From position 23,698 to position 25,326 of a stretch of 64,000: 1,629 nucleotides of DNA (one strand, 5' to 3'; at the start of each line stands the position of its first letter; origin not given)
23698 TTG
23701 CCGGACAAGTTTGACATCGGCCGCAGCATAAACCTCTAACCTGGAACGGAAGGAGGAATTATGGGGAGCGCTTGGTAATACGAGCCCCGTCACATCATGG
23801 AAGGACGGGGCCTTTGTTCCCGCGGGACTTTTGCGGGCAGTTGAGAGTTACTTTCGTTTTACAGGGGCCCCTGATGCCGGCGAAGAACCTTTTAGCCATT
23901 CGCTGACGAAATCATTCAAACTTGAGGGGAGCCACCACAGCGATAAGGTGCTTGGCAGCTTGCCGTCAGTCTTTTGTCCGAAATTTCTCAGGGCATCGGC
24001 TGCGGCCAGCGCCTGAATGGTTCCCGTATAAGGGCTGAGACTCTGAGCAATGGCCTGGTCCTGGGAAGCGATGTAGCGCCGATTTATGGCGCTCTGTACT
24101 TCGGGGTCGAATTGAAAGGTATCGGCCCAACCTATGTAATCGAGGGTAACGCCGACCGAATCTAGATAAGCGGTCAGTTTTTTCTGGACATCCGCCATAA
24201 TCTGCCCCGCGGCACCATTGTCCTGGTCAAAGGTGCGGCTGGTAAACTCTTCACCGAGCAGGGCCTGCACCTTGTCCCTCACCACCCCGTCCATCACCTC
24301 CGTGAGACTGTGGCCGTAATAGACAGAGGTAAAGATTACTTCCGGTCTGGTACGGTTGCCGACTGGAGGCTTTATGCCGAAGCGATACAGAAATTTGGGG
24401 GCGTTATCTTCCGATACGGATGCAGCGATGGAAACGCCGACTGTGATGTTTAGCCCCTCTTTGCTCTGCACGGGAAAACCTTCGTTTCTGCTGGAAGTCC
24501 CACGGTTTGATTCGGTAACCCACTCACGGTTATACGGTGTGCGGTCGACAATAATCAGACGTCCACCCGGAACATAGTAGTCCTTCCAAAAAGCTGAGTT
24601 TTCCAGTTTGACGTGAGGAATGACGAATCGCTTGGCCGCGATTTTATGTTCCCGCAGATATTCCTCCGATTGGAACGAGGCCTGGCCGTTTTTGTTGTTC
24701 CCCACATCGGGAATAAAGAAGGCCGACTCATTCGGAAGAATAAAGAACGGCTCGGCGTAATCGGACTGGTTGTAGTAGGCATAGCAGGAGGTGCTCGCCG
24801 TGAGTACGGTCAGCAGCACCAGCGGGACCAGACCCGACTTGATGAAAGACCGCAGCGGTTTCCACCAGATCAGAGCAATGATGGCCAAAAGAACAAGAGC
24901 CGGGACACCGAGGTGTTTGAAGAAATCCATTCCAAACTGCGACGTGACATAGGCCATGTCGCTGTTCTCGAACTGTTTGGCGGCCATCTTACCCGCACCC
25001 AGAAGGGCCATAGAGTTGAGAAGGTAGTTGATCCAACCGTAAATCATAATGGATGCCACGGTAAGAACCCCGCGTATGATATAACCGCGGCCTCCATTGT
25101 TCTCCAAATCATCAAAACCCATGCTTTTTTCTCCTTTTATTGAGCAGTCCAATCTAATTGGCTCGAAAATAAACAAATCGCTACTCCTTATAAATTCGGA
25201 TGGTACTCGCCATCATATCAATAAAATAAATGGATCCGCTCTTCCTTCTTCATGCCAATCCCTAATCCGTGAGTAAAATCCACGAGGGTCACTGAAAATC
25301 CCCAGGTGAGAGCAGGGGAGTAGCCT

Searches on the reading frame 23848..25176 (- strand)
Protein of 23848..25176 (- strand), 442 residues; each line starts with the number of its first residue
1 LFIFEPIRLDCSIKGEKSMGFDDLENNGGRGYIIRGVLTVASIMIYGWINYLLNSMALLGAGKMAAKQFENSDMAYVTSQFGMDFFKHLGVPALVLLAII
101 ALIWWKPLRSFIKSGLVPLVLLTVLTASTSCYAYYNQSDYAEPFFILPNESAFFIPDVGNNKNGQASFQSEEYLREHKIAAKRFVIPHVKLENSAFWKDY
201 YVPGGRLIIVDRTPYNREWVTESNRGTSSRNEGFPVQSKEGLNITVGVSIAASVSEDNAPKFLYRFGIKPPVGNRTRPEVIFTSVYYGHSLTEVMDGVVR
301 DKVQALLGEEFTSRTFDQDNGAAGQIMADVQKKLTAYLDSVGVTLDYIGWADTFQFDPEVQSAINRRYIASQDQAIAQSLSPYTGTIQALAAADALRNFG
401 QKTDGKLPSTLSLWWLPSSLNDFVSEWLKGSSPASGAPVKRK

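Call 5: search_protein_families(library=ncbifam, proteins=[window:23848-25176:-], max_evalue=0.1)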
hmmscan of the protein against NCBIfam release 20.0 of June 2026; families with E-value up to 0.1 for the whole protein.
window:23848-25176:- (442 aa): 0 families

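Call 6: search_protein_families(library=pfam, proteins=[window:23848-25176:-], max_evalue=0.1)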
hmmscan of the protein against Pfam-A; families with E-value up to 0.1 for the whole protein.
window:23848-25176:- (442 aa): 1 family
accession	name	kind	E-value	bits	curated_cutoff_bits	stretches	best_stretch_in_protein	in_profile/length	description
PF01145.31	Band_7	-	1.4e-11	45.2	23.6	1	215-376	31-169/176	SPFH domain / Band 7 family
